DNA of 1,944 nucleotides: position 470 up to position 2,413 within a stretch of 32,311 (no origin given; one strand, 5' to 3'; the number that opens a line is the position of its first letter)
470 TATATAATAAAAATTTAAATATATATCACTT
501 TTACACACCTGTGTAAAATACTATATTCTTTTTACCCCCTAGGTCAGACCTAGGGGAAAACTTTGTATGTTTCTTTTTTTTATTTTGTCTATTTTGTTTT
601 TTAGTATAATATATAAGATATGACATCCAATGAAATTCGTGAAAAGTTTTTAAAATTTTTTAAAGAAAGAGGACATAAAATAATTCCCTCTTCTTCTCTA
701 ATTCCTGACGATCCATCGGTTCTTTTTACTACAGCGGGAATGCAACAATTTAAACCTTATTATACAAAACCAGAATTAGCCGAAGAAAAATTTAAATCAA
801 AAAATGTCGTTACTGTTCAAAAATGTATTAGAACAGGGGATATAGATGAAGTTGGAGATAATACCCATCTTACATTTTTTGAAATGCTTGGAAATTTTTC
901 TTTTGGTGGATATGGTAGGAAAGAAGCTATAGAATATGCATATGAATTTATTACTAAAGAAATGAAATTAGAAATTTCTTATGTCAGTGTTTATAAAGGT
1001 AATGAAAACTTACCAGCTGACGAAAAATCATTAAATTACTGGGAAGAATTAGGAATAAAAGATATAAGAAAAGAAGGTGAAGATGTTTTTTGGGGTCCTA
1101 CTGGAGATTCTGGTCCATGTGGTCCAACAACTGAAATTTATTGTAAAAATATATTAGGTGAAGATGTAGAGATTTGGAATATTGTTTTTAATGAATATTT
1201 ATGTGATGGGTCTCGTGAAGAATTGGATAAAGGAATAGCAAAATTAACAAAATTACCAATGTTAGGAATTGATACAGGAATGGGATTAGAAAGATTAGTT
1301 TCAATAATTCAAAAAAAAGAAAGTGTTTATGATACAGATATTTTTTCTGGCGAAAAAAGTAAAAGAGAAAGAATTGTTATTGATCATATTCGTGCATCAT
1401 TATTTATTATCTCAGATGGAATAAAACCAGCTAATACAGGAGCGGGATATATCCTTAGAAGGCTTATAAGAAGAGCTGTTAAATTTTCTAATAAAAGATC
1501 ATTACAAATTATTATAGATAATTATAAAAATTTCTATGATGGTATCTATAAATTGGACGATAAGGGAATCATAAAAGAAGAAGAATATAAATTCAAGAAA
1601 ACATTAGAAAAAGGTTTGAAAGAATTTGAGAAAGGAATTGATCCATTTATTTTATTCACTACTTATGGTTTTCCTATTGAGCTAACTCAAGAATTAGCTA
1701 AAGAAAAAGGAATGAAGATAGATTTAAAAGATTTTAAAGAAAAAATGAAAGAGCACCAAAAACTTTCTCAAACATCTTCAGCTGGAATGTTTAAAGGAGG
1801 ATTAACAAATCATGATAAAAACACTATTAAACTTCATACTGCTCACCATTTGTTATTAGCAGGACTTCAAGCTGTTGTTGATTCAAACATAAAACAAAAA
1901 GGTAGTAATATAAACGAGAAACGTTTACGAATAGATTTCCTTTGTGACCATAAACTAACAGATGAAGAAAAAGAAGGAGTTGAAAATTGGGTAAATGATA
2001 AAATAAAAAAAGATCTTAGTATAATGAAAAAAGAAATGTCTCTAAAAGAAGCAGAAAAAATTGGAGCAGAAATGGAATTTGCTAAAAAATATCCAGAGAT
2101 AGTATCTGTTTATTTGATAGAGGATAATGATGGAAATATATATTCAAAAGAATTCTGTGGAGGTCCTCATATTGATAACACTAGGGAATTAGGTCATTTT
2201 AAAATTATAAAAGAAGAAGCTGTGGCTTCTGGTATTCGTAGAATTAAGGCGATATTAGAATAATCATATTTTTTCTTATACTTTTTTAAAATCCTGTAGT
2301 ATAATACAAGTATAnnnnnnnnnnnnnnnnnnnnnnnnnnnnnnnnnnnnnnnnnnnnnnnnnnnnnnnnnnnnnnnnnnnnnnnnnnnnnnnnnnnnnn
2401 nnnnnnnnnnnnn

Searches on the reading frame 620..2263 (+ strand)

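Call 22: search_protein_families(library=pfam, proteins=[window:620-2263:+], max_evalue=0.00001)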
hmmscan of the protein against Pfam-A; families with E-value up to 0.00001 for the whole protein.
window:620-2263:+ (547 aa): 2 families
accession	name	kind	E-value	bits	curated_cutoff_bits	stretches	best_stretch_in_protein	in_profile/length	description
PF01411.24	tRNA-synt_2c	-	2.9e-96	323.6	30.3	1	5-403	1-445/552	tRNA synthetases class II (A)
PF07973.19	tRNA_SAD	-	5.7e-15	55.5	24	1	495-542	1-43/44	Threonyl and Alanyl tRNA synthetase second additional domain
